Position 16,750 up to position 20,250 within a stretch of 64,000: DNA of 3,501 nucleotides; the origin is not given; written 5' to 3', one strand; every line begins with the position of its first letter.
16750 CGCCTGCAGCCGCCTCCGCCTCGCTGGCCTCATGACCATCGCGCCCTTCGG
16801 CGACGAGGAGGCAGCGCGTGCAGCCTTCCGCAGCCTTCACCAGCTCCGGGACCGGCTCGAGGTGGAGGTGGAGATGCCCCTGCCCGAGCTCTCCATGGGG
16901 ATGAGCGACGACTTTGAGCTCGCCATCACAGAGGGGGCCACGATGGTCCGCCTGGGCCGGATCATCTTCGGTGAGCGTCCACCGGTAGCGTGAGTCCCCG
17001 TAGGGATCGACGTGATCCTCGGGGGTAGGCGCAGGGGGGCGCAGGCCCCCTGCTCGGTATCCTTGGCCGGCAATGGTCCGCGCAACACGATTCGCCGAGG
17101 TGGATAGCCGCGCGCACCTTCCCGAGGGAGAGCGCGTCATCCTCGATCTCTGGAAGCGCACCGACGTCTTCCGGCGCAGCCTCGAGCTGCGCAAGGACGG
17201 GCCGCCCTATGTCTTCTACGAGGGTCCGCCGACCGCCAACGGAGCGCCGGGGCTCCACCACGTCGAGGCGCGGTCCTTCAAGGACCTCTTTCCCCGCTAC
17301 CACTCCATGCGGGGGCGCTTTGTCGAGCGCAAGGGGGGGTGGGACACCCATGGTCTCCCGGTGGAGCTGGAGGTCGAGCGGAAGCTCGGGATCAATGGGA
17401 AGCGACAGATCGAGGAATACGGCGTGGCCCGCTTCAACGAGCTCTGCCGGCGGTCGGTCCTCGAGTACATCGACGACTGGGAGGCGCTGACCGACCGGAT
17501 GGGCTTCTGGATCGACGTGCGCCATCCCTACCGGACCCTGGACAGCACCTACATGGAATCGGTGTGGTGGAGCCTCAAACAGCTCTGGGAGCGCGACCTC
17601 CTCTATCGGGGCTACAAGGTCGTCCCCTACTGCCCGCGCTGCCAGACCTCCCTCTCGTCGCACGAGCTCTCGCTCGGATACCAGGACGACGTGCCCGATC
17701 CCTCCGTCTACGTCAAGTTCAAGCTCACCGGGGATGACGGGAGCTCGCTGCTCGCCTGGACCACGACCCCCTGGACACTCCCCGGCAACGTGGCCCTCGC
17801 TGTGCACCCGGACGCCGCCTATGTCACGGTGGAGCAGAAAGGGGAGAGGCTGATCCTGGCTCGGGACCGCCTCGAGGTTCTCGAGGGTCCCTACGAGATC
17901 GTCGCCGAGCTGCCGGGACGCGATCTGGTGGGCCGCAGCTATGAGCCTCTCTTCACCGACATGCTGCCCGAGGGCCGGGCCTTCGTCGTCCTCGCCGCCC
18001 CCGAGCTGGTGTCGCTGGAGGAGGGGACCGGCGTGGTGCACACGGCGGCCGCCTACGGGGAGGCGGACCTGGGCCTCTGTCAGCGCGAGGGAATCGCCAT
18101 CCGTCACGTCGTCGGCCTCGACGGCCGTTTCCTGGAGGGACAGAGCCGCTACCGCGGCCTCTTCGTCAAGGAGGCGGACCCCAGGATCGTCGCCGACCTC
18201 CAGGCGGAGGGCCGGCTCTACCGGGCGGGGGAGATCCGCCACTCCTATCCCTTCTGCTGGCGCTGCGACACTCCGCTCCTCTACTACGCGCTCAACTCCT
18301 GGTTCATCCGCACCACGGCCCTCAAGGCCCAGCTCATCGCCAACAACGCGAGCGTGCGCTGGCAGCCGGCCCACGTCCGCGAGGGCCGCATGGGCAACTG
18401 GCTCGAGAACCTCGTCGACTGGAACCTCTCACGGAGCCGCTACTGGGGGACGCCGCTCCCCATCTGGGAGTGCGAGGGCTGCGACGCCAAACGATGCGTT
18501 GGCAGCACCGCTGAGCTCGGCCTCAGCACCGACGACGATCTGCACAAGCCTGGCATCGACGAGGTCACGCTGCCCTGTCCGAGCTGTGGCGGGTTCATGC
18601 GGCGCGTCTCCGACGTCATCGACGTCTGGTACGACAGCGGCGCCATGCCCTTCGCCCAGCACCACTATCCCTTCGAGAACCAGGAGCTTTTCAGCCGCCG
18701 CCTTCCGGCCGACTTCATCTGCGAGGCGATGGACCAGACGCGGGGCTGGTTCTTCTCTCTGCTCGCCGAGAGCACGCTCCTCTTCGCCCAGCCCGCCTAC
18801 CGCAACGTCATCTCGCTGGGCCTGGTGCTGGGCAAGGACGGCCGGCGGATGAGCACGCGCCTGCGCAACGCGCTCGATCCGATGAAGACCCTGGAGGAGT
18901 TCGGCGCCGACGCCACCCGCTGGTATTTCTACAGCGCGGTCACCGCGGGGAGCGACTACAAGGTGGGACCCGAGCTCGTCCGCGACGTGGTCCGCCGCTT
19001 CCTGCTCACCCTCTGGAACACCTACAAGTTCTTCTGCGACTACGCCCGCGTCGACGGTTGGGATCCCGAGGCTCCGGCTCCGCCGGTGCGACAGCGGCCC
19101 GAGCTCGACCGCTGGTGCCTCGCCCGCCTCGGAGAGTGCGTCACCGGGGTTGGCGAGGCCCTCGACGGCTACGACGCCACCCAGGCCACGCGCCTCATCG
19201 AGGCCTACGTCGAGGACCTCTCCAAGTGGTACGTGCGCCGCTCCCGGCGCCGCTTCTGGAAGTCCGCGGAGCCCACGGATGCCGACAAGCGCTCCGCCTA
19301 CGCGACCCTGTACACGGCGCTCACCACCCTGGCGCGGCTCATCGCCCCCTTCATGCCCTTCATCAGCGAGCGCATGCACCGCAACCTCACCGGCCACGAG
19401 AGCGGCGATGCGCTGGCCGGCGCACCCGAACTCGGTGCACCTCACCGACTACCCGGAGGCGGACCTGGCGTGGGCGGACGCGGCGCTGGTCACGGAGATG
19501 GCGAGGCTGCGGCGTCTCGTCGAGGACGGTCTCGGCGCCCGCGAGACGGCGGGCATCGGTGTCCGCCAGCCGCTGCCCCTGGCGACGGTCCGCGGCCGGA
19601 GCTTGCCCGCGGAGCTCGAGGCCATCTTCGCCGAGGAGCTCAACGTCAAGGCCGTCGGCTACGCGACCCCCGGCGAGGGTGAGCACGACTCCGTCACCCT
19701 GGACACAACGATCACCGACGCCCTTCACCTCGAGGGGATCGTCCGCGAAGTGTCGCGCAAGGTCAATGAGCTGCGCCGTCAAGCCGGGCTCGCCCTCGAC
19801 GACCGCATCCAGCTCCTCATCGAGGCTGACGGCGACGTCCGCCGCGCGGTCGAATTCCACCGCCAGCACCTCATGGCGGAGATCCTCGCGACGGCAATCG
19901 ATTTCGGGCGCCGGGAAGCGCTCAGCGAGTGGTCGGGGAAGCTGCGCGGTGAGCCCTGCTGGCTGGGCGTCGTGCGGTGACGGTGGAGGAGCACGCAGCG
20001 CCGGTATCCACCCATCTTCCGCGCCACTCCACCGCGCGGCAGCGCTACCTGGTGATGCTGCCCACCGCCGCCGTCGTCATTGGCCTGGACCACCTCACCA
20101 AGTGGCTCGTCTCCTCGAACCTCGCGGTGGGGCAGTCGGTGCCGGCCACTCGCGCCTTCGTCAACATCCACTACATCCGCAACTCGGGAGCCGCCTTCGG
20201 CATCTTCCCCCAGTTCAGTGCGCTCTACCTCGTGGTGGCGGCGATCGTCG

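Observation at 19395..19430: Apparent +1 frameshift in essential ileS near codon ~780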

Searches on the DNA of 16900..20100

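Call 48: search_rna_families(source=window, start=16900, end=20100, threshold=evalue, max_evalue=1)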
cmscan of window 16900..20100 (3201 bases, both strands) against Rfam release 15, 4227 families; matches with E-value up to 1: 2.
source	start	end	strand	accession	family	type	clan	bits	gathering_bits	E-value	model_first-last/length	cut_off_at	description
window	19149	19226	-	RF03782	mir-3661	Gene; miRNA;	-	22.4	77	0.26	1-84/84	no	mir-3661 microRNA precursor family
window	19109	19148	-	RF01276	sR53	Gene; snRNA; snoRNA; CD-box;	-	17.4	49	0.68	1-60/60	no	Small nucleolar RNA sR53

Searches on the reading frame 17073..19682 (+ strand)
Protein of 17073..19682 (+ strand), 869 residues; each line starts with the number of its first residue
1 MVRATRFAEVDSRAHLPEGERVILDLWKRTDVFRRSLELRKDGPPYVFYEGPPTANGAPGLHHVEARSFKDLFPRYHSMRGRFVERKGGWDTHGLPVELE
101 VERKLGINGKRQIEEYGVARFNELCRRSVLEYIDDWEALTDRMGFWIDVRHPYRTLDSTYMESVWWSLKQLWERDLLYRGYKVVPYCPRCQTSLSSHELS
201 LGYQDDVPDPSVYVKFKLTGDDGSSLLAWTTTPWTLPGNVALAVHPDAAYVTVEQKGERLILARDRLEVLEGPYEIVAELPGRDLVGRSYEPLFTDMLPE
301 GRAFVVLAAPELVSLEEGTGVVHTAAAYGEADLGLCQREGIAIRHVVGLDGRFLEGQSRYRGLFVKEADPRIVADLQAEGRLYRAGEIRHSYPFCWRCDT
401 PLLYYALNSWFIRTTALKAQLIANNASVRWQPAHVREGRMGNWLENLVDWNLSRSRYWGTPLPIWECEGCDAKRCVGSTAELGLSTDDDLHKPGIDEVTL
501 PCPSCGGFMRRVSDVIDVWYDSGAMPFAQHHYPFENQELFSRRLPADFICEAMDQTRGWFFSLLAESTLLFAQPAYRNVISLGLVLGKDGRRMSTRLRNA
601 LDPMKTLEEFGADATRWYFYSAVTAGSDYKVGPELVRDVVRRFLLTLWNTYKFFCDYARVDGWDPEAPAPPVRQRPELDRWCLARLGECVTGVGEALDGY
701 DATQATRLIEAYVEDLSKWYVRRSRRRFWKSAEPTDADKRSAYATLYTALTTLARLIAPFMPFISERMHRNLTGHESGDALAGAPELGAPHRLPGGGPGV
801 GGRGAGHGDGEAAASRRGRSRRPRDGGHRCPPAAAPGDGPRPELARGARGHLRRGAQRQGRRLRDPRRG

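Call 4: search_solved_structures(query=window:17073-19682:+, show_alignments=1)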
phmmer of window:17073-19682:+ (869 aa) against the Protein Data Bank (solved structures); distinct sequences matched with E-value up to 0.001: 55.
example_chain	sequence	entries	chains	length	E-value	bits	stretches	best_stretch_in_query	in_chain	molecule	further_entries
1ile_A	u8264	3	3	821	1.2e-263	880.3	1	13-773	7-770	ISOLEUCYL-TRNA SYNTHETASE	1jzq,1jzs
8c8w_A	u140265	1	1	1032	4.6e-246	822.1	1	9-775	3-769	Isoleucine--tRNA ligase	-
8c8v_A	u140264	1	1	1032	7.2e-244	814.8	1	9-775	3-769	Isoleucine--tRNA ligase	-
8c8u_A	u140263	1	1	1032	7.2e-244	814.8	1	9-775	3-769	Isoleucine--tRNA ligase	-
8c9d_A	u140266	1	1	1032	3.4e-242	809.3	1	9-775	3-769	Isoleucine--tRNA ligase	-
9w01_B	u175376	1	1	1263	2.6e-195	654.1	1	10-772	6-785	Isoleucine--tRNA ligase, cytoplasmic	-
9wqs_A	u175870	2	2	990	6.9e-195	652.7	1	11-773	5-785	Isoleucine--tRNA ligase, cytoplasmic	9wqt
7d5c_A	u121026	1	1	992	6.9e-195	652.7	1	11-773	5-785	Isoleucine--tRNA ligase, cytoplasmic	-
8wnd_A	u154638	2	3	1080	9.1e-195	652.3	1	11-773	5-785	isoleucine--tRNA ligase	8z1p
6ldk_A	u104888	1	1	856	1.6e-193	648.3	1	16-772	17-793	Isoleucine--tRNA ligase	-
8c9f_A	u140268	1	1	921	4.5e-97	329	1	9-768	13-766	Isoleucine--tRNA ligase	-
8c9e_A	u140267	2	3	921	1.4e-94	320.8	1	9-768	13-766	Isoleucine--tRNA ligase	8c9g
1ffy_A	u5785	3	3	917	4.3e-88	299.3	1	12-770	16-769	ISOLEUCYL-TRNA SYNTHETASE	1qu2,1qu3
8wnf_A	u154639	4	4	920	4.7e-67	229.7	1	20-765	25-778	Isoleucine--tRNA ligase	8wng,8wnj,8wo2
8wni_A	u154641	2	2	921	4.7e-67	229.7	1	20-765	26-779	Isoleucine--tRNA ligase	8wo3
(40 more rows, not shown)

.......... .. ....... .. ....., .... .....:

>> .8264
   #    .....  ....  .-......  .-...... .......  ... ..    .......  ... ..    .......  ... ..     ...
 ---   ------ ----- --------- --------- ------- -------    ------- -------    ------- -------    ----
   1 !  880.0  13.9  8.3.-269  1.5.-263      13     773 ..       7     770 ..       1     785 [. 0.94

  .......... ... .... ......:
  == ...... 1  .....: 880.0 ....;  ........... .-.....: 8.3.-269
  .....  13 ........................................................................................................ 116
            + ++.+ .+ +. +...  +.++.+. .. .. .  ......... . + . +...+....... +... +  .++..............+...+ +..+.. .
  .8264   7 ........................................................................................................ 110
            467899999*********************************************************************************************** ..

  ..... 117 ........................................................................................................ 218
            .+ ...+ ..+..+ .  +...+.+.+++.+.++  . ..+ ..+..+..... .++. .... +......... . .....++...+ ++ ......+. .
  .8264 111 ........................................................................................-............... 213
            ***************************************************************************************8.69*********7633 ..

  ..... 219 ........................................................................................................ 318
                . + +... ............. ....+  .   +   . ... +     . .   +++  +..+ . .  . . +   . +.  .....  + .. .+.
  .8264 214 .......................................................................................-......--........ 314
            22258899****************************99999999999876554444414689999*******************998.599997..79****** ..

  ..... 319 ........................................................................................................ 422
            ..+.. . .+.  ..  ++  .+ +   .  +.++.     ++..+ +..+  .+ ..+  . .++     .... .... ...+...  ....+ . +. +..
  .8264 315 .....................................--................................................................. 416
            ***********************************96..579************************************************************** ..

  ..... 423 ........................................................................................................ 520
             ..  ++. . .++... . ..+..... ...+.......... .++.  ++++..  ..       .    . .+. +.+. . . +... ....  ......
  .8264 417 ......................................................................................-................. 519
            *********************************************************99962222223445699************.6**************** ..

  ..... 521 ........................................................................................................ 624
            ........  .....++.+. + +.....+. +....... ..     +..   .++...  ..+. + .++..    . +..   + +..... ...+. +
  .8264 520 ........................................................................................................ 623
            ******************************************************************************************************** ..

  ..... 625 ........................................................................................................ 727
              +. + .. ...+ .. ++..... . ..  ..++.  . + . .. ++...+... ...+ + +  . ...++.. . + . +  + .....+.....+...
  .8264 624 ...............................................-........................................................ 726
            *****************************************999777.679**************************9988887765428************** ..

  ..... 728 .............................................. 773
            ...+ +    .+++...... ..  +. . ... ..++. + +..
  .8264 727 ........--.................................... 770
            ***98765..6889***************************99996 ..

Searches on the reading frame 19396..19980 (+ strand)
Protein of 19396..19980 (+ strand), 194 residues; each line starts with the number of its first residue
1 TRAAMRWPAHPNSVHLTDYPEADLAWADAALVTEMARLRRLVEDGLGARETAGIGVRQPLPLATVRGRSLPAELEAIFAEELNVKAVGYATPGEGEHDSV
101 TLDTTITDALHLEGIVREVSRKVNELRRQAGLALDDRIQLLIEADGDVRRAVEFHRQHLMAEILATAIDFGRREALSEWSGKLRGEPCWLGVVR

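Call 5: search_solved_structures(query=window:19396-19980:+, show_alignments=2, max_evalue=1)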
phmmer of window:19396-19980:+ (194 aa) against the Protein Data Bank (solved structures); distinct sequences matched with E-value up to 1: 12.
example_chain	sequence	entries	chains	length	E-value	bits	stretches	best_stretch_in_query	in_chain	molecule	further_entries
8c8u_A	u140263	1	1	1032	5.3e-15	59.3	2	60-162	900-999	Isoleucine--tRNA ligase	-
8c8w_A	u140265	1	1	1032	5.4e-15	59.3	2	60-163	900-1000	Isoleucine--tRNA ligase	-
8c9d_A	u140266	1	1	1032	5.4e-15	59.3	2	60-163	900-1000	Isoleucine--tRNA ligase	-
8c8v_A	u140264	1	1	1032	5.4e-15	59.3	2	60-163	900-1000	Isoleucine--tRNA ligase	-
8wnd_A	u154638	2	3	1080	5.3e-06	30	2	11-87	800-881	isoleucine--tRNA ligase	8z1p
1ile_A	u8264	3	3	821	0.0039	20.6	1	12-54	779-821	ISOLEUCYL-TRNA SYNTHETASE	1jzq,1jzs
9wqs_A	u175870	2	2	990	0.15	15.5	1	11-87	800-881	Isoleucine--tRNA ligase, cytoplasmic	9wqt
7d5c_A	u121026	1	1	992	0.15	15.5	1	11-87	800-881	Isoleucine--tRNA ligase, cytoplasmic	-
8rs4_A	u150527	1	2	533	0.87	13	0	81-111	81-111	Tryptophan 6-halogenase ThaL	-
7wrs_B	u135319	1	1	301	0.88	13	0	100-167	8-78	Isoleucyl-tRNA synthetase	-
6h43_A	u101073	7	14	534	0.88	13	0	81-111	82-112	Tryptophan 6-halogenase Thal | Tryptophan 6-halogenase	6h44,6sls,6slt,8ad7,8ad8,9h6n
7cu0_A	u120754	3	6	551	0.93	12.9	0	81-111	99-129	Tryptophan 6-halogenase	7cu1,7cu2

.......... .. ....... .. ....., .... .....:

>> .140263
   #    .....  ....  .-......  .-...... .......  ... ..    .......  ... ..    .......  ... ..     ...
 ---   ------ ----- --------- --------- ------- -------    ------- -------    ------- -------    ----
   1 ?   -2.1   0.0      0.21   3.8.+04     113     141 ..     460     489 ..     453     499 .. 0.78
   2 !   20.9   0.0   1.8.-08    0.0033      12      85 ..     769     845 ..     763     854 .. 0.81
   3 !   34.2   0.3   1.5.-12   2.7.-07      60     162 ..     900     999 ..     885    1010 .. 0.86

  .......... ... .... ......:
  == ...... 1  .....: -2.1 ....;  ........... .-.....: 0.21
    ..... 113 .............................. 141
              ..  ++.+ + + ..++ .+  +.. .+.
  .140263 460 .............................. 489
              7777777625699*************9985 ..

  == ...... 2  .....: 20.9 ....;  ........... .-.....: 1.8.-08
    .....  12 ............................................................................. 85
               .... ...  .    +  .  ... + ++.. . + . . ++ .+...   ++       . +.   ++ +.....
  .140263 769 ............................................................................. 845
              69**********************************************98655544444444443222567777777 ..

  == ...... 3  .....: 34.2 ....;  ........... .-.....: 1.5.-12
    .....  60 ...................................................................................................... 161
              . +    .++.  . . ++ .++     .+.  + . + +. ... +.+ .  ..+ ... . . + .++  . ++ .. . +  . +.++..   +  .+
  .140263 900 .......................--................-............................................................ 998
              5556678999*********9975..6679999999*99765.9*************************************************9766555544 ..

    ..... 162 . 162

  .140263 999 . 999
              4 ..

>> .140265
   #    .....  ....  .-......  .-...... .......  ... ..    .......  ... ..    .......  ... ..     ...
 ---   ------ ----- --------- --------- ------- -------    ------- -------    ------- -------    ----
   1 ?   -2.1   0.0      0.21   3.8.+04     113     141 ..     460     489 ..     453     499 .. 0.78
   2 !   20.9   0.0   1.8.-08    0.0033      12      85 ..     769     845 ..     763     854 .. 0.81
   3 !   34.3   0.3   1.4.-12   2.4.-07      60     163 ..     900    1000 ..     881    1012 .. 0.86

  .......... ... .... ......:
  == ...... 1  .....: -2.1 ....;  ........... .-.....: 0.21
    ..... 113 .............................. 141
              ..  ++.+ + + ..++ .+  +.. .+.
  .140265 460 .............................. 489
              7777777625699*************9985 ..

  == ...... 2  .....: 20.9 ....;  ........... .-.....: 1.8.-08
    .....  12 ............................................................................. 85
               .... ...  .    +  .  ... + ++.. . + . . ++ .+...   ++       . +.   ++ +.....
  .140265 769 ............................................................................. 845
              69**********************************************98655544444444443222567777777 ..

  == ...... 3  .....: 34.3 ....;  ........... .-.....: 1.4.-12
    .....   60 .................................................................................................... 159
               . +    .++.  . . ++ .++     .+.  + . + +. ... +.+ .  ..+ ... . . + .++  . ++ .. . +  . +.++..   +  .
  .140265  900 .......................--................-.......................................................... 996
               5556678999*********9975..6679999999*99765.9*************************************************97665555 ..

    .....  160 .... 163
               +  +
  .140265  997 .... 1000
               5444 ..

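Call 18: list_cluster_members(proteins=[P0002, window:19408-19977:+, window:19977-20504:+])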
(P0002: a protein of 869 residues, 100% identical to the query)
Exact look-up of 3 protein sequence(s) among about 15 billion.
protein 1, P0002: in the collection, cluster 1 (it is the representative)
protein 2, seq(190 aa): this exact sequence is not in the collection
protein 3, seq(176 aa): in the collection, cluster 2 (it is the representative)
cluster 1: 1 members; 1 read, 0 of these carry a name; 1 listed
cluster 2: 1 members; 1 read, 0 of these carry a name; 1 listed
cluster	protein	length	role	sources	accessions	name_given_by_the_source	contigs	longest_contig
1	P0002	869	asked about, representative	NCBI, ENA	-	-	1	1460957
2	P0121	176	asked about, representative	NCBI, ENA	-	-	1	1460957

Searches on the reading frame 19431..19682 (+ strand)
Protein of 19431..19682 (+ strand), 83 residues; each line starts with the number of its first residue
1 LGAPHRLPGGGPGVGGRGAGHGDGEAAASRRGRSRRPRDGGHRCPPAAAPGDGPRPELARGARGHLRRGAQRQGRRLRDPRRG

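Call 34: search_protein_families(library=pfam, proteins=[window:19431-19682:+], max_evalue=0.01)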
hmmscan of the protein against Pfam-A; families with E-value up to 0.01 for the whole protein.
window:19431-19682:+ (83 aa): 0 families
